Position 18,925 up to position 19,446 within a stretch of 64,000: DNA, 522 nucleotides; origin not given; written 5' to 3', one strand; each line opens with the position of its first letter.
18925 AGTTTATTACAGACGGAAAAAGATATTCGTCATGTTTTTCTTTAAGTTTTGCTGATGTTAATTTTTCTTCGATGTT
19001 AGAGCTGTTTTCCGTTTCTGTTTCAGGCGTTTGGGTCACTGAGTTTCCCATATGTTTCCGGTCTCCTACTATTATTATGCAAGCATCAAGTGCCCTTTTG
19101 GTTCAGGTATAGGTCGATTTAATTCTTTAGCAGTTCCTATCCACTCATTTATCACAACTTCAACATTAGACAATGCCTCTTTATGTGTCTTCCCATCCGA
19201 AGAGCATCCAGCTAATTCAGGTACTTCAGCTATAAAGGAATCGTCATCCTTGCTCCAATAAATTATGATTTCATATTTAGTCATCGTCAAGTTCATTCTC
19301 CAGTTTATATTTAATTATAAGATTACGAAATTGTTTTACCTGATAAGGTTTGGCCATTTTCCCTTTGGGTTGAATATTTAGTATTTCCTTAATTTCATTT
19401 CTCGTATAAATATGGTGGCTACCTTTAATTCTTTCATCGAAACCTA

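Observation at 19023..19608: Promoterless hicAB cassette dropped into an overlapping stop/start junction of a catabolic operon, bracketed by a perfect 45-bp direct repeat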

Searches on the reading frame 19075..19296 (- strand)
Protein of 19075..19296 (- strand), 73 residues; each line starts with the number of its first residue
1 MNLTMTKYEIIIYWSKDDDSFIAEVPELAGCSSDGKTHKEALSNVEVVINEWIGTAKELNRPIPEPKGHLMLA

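Call 4: search_protein_families(library=pfam, proteins=[window:19075-19296:-])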
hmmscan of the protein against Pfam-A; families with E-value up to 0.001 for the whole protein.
window:19075-19296:- (73 aa): 2 families
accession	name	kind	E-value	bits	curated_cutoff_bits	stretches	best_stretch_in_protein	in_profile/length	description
PF21748.3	UPF0150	-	1.4e-08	34.9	27.3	1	15-64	15-64/64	UPF0150-like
PF15919.11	HicB_lk_antitox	-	3.6e-07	30.8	27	1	8-67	1-59/123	HicB_like antitoxin of bacterial toxin-antitoxin system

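Call 16: find_encoding_contigs(protein=window:19075-19296:-, flank=4000, max_places=10)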
Protein window:19075-19296:- (73 aa): 2 contigs read that carry it; 2 places shown.
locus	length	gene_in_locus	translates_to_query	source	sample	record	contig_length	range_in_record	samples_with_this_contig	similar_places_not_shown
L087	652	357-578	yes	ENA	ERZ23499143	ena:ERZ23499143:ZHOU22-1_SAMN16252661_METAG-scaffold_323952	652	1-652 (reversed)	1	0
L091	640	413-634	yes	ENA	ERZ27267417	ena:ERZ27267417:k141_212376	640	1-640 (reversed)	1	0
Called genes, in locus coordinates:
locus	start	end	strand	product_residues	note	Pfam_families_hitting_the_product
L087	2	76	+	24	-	?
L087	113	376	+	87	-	PF07927:HicA_toxin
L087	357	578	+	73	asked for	PF21748:UPF0150, PF15919:HicB_lk_antitox (weak)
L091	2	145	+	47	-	?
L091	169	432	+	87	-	PF07927:HicA_toxin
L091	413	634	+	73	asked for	PF21748:UPF0150, PF15919:HicB_lk_antitox (weak)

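Call 19: find_homologous_proteins(query=window:19075-19296:-, max_evalue=0.00001)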
Query window:19075-19296:- (73 aa): 6140 proteins with E <= 0.00001 among 6145 candidates; the best 120 are listed.
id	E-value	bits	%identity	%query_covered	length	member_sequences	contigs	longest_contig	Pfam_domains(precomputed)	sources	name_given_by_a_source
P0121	6.3e-39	148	95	100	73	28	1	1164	PF15919.12,PF21748.4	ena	-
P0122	8.0e-36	138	96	93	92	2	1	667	PF15919.12,PF21748.4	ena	-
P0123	8.0e-30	119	80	95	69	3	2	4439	PF15919.12,PF21748.4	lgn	-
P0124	9.6e-30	119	78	95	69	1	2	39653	PF15919.12,PF21748.4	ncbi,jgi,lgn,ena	ncbi:MAG: type II toxin-antitoxin system HicB family antitoxin [bacterium]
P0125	1.3e-29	119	76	97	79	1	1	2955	PF15919.12,PF21748.4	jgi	jgi:predicted RNase H-like HicB family nuclease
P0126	2.3e-29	118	77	95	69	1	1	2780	PF15919.12,PF21748.4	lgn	-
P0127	2.6e-29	118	77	95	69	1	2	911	PF15919.12,PF21748.4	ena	-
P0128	3.3e-29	117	77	96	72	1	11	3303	PF15919.12,PF21748.4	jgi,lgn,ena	jgi:predicted RNase H-like HicB family nuclease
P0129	3.3e-29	117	77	95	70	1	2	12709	PF15919.12,PF21748.4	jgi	jgi:predicted RNase H-like HicB family nuclease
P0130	3.3e-29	117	77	96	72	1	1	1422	PF15919.12,PF21748.4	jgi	jgi:predicted RNase H-like HicB family nuclease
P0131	4.6e-29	117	77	96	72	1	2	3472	PF15919.12,PF21748.4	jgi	jgi:predicted RNase H-like HicB family nuclease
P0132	4.7e-29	117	77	95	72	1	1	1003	PF15919.12,PF21748.4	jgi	jgi:predicted RNase H-like HicB family nuclease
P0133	4.9e-29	117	73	97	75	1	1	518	PF15919.12,PF21748.4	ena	-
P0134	5.0e-29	117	75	100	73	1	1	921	PF15919.12,PF21748.4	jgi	jgi:predicted RNase H-like HicB family nuclease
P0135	6.6e-29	116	75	93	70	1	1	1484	PF15919.12,PF21748.4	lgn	-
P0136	7.2e-29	116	75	95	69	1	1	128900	PF15919.12,PF21748.4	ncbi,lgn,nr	ncbi:MAG: type II toxin-antitoxin system HicB family antitoxin [Acidobacteria bacterium]|nr:type II 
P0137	7.3e-29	116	75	95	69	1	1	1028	PF15919.12,PF21748.4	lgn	-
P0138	7.8e-29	116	77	95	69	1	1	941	PF15919.12,PF21748.4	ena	-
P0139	8.4e-29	116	78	95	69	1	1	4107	PF15919.12,PF21748.4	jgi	jgi:predicted RNase H-like HicB family nuclease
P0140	8.7e-29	116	72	95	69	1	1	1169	PF15919.12,PF21748.4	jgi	jgi:predicted RNase H-like HicB family nuclease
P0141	9.3e-29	116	75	93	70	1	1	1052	PF15919.12,PF21748.4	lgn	-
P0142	1.0e-28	116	77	95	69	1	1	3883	PF15919.12,PF21748.4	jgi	jgi:predicted RNase H-like HicB family nuclease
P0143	1.1e-28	116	77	95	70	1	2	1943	PF15919.12,PF21748.4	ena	-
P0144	1.1e-28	116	75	95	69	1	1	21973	PF15919.12,PF21748.4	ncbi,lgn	-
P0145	1.2e-28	116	72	95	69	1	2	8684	PF15919.12,PF21748.4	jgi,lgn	jgi:predicted RNase H-like HicB family nuclease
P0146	1.2e-28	116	77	95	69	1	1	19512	PF15919.12,PF21748.4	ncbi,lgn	-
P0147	1.3e-28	115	76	96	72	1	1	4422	PF15919.12,PF21748.4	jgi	jgi:predicted RNase H-like HicB family nuclease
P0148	1.3e-28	115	77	95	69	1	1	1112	PF15919.12,PF21748.4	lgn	-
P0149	1.3e-28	115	75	95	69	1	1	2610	PF15919.12,PF21748.4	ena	-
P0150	1.3e-28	115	75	95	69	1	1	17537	PF15919.12,PF21748.4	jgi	jgi:predicted RNase H-like HicB family nuclease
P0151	1.3e-28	115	75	93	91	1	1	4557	PF15919.12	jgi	-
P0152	1.4e-28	115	77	95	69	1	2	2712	PF15919.12,PF21748.4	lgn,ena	-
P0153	1.4e-28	115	75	99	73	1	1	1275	PF15919.12,PF21748.4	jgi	jgi:predicted RNase H-like HicB family nuclease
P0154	1.5e-28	115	76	93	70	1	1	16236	PF15919.12,PF21748.4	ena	-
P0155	1.5e-28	115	75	95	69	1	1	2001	PF15919.12,PF21748.4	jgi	jgi:predicted RNase H-like HicB family nuclease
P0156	1.6e-28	115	78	95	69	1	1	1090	PF15919.12,PF21748.4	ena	-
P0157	1.6e-28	115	77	95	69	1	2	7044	PF15919.12,PF21748.4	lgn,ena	-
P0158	1.7e-28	115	74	95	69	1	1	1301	PF15919.12,PF21748.4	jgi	jgi:predicted RNase H-like HicB family nuclease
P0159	1.8e-28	115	76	96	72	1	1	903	PF15919.12,PF21748.4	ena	-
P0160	1.8e-28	115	70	100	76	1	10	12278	PF15919.12,PF21748.4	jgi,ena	-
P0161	1.8e-28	115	74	95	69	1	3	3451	PF15919.12,PF21748.4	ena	-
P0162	1.8e-28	115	75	95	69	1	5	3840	PF15919.12,PF21748.4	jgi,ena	-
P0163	2.0e-28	115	75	95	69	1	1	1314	PF15919.12,PF21748.4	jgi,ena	-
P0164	2.0e-28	115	77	95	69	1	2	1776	PF15919.12,PF21748.4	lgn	-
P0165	2.0e-28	115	75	95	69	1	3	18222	PF15919.12,PF21748.4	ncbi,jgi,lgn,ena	jgi:predicted RNase H-like HicB family nuclease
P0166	2.2e-28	115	71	100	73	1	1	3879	PF15919.12,PF21748.4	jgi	jgi:predicted RNase H-like HicB family nuclease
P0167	2.3e-28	115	77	95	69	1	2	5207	PF15919.12,PF21748.4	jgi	jgi:predicted RNase H-like HicB family nuclease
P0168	2.3e-28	115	77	95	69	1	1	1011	PF15919.12,PF21748.4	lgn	-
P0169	2.3e-28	115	81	92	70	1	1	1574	PF15919.12,PF21748.4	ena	-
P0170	2.6e-28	114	74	95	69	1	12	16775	PF15919.12,PF21748.4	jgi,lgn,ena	-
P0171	2.6e-28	114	76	96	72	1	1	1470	PF15919.12,PF21748.4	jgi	jgi:predicted RNase H-like HicB family nuclease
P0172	2.6e-28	114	75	95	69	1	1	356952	PF15919.12,PF21748.4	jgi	jgi:predicted RNase H-like HicB family nuclease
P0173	2.6e-28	114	75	95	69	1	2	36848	PF15919.12,PF21748.4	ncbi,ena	-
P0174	2.7e-28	114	73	100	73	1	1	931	PF15919.12,PF21748.4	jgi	jgi:predicted RNase H-like HicB family nuclease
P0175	2.7e-28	114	77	95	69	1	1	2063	PF15919.12,PF21748.4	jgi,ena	-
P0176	2.8e-28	114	75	95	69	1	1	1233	PF15919.12,PF21748.4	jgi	-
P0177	2.9e-28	114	75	95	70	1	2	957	PF15919.12,PF21748.4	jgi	-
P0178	2.9e-28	114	77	95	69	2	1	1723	PF15919.12,PF21748.4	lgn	-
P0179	2.9e-28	114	78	95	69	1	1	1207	PF15919.12,PF21748.4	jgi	-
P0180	2.9e-28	114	75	95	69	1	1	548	PF15919.12,PF21748.4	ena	-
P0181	3.0e-28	114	75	93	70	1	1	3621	PF15919.12,PF21748.4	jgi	jgi:predicted RNase H-like HicB family nuclease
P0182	3.1e-28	114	74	95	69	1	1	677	PF15919.12,PF21748.4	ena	-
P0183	3.2e-28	114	79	92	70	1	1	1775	PF15919.12,PF21748.4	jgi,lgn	jgi:predicted RNase H-like HicB family nuclease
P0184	3.2e-28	114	72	95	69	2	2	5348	PF15919.12,PF21748.4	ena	-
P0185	3.3e-28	114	77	95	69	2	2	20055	PF15919.12,PF21748.4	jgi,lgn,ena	-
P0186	3.3e-28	114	75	95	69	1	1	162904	PF15919.12,PF21748.4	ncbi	ncbi:MAG: type II toxin-antitoxin system HicB family antitoxin [bacterium]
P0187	3.3e-28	114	75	93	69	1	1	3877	PF15919.12,PF21748.4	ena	-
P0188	3.4e-28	114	72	95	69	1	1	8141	PF15919.12,PF21748.4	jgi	-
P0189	3.4e-28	114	72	95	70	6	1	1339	PF15919.12,PF21748.4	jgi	jgi:predicted RNase H-like HicB family nuclease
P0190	3.4e-28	114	75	95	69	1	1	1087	PF15919.12,PF21748.4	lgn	-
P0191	3.7e-28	114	75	95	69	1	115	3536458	PF15919.12,PF21748.4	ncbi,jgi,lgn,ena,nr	ncbi:MAG TPA: type II toxin-antitoxin system HicB family antitoxin [Bacteroidia bacterium]|jgi:predi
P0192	3.7e-28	114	75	95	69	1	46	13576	PF15919.12,PF21748.4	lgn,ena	-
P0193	3.8e-28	114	74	95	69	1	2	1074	PF15919.12,PF21748.4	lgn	-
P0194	3.8e-28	114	72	95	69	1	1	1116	PF15919.12,PF21748.4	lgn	-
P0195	3.8e-28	114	74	95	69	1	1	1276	PF15919.12,PF21748.4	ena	-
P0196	3.9e-28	114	76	93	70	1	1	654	PF15919.12,PF21748.4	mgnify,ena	mgnify:CR=1 FL=1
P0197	4.0e-28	114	74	95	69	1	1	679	PF15919.12,PF21748.4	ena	-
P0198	4.0e-28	114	77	95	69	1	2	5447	PF15919.12,PF21748.4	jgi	jgi:predicted RNase H-like HicB family nuclease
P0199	4.3e-28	114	75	95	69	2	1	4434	PF15919.12,PF21748.4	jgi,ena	jgi:predicted RNase H-like HicB family nuclease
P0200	4.4e-28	114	77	95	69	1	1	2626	PF15919.12,PF21748.4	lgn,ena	-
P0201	4.5e-28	114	72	95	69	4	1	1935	PF15919.12,PF21748.4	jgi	jgi:predicted RNase H-like HicB family nuclease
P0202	4.6e-28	114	74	95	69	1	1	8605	PF15919.12,PF21748.4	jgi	jgi:predicted RNase H-like HicB family nuclease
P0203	4.7e-28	114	76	92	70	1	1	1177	PF15919.12,PF21748.4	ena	-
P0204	4.8e-28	114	74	95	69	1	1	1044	PF15919.12,PF21748.4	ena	-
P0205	4.9e-28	114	-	-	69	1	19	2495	PF15919.12,PF21748.4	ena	-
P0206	5.0e-28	114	74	95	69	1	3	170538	PF15919.12,PF21748.4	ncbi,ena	-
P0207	5.0e-28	114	68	100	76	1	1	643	PF15919.12,PF21748.4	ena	-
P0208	5.1e-28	114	71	96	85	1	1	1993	PF15919.12,PF21748.4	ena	-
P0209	5.2e-28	114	72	93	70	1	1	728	PF15919.12,PF21748.4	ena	-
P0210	5.3e-28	114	74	95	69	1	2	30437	PF15919.12,PF21748.4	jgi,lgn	jgi:predicted RNase H-like HicB family nuclease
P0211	5.5e-28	113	77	95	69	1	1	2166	PF15919.12,PF21748.4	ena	-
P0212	5.5e-28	113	72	95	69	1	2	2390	PF15919.12,PF21748.4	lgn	-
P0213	5.7e-28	113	74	95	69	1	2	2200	PF15919.12,PF21748.4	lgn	-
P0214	5.7e-28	113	74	95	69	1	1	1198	PF15919.12,PF21748.4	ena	-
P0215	5.7e-28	113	74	95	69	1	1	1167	PF15919.12,PF21748.4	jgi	jgi:predicted RNase H-like HicB family nuclease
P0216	5.9e-28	113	75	95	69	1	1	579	PF15919.12,PF21748.4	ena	-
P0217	6.1e-28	113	78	95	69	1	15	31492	PF15919.12,PF21748.4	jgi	jgi:predicted RNase H-like HicB family nuclease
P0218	6.2e-28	113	77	95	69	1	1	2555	PF15919.12,PF21748.4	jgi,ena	-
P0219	6.2e-28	113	78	95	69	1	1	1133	PF15919.12,PF21748.4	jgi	jgi:predicted RNase H-like HicB family nuclease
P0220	6.3e-28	113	74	95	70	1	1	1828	PF15919.12,PF21748.4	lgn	-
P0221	6.4e-28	113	75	95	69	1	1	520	PF15919.12,PF21748.4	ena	-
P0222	6.4e-28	113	74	95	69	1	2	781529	PF15919.12,PF21748.4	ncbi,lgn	-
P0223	6.4e-28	113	75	93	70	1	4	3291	PF15919.12,PF21748.4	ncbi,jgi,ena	-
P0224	6.4e-28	113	75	95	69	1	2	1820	PF15919.12,PF21748.4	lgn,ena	-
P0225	6.6e-28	113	-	-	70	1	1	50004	PF15919.12,PF21748.4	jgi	jgi:predicted RNase H-like HicB family nuclease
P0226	6.6e-28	113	74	95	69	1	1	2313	PF15919.12,PF21748.4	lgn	-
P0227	6.8e-28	113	74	95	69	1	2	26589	PF15919.12,PF21748.4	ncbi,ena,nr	ncbi:MAG: type II toxin-antitoxin system HicB family antitoxin [Candidatus Marinimicrobia bacterium]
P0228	6.9e-28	113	70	100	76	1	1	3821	PF15919.12,PF21748.4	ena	-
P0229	7.0e-28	113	74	95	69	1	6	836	PF15919.12,PF21748.4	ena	-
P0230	7.0e-28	113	74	95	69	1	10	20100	PF15919.12,PF21748.4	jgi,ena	-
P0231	7.3e-28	113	72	95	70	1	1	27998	PF15919.12,PF21748.4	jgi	jgi:predicted RNase H-like HicB family nuclease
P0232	7.5e-28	113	74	95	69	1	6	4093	PF15919.12,PF21748.4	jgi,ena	-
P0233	7.5e-28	113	74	95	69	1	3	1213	PF15919.12,PF21748.4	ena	-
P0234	7.7e-28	113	75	93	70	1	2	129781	PF15919.12,PF21748.4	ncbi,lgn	-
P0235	7.7e-28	113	74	95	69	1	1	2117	PF15919.12,PF21748.4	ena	-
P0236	7.7e-28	113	74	95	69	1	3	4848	PF15919.12,PF21748.4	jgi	jgi:predicted RNase H-like HicB family nuclease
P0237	7.8e-28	113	75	95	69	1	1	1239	PF15919.12,PF21748.4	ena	-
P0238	7.8e-28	113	75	95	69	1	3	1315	PF15919.12,PF21748.4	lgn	-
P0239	7.9e-28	113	73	92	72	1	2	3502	PF15919.12,PF21748.4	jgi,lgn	-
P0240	7.9e-28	113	78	95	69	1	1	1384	PF15919.12,PF21748.4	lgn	-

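Call 22: find_encoding_contigs(protein=P0121, flank=4000, max_places=10)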
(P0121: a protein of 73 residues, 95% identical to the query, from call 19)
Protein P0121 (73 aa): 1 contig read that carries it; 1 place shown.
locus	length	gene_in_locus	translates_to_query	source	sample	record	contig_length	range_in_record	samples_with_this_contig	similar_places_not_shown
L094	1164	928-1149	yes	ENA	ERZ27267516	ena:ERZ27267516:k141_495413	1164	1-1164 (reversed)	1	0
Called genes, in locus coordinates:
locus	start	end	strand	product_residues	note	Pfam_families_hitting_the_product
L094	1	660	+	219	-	?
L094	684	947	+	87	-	PF07927:HicA_toxin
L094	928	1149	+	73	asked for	PF21748:UPF0150, PF15919:HicB_lk_antitox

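Call 26: find_encoding_contigs(protein=P0122, flank=4000, max_places=10)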
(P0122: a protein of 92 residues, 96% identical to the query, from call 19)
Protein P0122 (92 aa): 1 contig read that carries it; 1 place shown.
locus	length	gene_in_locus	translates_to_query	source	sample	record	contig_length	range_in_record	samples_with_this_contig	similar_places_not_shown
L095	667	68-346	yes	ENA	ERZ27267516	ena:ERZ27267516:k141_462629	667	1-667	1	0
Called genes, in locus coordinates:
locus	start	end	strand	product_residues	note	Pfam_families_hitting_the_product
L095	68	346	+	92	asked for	PF21748:UPF0150, PF15919:HicB_lk_antitox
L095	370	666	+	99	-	?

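Call 28: list_cluster_members(proteins=[P0121, P0004, P0001, P0122])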
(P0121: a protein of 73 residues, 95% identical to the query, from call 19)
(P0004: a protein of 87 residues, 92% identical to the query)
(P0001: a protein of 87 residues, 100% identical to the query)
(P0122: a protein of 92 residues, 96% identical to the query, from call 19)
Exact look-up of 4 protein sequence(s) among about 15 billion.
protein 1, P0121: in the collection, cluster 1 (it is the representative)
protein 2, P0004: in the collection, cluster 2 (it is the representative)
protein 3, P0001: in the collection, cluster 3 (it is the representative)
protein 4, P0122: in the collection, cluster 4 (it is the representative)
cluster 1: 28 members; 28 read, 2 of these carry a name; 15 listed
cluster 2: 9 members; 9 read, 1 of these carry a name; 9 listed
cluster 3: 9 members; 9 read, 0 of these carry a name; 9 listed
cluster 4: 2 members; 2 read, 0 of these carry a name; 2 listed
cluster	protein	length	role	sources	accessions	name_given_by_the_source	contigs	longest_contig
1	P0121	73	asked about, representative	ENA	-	-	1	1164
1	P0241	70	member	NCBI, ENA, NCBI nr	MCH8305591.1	MAG: type II toxin-antitoxin system HicB family antitoxin [Candidatus Marinimicrobia ... | type II toxin-antitoxin system HicB family antitoxin [Candidatus Neomarinimicrobiota ...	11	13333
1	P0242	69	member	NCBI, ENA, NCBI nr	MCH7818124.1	MAG: type II toxin-antitoxin system HicB family antitoxin [Candidatus Marinimicrobia ... | type II toxin-antitoxin system HicB family antitoxin [Candidatus Neomarinimicrobiota ...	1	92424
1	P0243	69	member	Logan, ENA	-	-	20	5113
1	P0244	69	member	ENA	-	-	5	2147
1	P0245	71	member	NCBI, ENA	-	-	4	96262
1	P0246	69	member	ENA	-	-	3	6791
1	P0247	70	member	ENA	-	-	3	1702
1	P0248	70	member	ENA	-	-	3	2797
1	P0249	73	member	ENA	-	-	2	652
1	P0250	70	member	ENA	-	-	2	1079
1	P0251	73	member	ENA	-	-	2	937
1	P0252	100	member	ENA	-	-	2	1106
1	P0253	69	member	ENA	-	-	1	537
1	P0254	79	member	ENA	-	-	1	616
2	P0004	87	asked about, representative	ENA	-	-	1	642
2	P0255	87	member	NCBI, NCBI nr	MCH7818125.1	MAG: type II toxin-antitoxin system HicA family toxin [Candidatus Marinimicrobia ... | type II toxin-antitoxin system HicA family toxin [Candidatus Neomarinimicrobiota ...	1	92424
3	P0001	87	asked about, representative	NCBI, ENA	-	-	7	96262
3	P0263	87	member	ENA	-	-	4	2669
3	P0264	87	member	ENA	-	-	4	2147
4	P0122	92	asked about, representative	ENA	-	-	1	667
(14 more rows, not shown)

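Call 30: find_encoding_contigs(protein=P0255, flank=5000, max_places=6)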
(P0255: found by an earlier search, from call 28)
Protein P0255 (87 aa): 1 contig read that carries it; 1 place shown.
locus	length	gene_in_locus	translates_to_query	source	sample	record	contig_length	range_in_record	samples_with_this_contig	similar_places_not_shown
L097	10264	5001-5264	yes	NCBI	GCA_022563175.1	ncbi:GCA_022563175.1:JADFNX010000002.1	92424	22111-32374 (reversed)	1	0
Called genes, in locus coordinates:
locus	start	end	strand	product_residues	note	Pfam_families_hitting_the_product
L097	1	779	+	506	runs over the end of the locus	PF00083:Sugar_tr, PF05977:MFS_3 (weak), PF07690:MFS_1, PF06609:TRI12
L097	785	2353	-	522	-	-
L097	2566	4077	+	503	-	PF00171:Aldedh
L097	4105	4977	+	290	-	PF00795:CN_hydrolase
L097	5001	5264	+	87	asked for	PF07927:HicA_toxin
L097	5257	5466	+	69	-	PF21748:UPF0150, PF15919:HicB_lk_antitox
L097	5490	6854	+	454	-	PF00202:Aminotran_3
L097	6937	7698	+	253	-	-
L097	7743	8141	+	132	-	PF07681:DoxX, PF05514:HR_lesion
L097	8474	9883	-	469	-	PF00860:Xan_ur_permease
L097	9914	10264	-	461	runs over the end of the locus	PF07969:Amidohydro_3 (weak), PF01979:Amidohydro_1, PF07969:Amidohydro_3 (weak)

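Call 32: find_encoding_contigs(protein=P0243, flank=3000, max_places=10)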
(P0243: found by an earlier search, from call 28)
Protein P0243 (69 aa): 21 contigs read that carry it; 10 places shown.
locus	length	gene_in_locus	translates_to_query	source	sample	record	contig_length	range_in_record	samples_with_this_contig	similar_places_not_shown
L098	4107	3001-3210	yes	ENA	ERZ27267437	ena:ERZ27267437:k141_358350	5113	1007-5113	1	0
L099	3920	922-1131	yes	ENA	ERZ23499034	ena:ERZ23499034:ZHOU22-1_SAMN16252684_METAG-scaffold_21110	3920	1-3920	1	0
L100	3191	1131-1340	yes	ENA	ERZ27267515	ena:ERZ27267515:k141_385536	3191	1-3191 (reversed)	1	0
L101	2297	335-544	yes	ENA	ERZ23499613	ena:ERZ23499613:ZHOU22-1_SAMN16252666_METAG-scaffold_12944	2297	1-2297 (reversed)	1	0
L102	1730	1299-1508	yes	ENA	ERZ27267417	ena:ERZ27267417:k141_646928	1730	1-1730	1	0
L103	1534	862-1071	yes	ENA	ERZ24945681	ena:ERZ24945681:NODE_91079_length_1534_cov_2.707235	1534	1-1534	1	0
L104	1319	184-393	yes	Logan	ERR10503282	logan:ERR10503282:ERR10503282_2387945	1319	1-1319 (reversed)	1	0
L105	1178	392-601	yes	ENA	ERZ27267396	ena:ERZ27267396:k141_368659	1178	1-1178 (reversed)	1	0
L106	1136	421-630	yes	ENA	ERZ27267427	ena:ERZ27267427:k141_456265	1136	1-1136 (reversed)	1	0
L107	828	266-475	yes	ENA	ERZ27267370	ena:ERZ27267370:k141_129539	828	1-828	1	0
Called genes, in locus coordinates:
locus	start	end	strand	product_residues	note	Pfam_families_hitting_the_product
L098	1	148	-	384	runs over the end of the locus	?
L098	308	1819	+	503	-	PF00171:Aldedh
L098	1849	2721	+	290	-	PF00795:CN_hydrolase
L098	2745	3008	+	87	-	PF07927:HicA_toxin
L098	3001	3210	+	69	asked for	PF21748:UPF0150, PF15919:HicB_lk_antitox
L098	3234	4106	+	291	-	?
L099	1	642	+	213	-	?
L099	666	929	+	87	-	PF07927:HicA_toxin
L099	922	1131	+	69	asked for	PF21748:UPF0150, PF15919:HicB_lk_antitox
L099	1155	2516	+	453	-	PF00202:Aminotran_3, PF00155:Aminotran_1_2 (faint)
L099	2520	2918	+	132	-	PF07681:DoxX, PF05514:HR_lesion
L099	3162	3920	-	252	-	?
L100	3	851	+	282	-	?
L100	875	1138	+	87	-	PF07927:HicA_toxin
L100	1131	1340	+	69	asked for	PF21748:UPF0150, PF15919:HicB_lk_antitox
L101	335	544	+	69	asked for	PF21748:UPF0150, PF15919:HicB_lk_antitox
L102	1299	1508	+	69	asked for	PF21748:UPF0150, PF15919:HicB_lk_antitox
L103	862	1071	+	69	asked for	PF21748:UPF0150, PF15919:HicB_lk_antitox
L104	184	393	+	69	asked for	PF21748:UPF0150, PF15919:HicB_lk_antitox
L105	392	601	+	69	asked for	PF21748:UPF0150, PF15919:HicB_lk_antitox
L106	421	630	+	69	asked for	PF21748:UPF0150, PF15919:HicB_lk_antitox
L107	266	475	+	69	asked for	PF21748:UPF0150, PF15919:HicB_lk_antitox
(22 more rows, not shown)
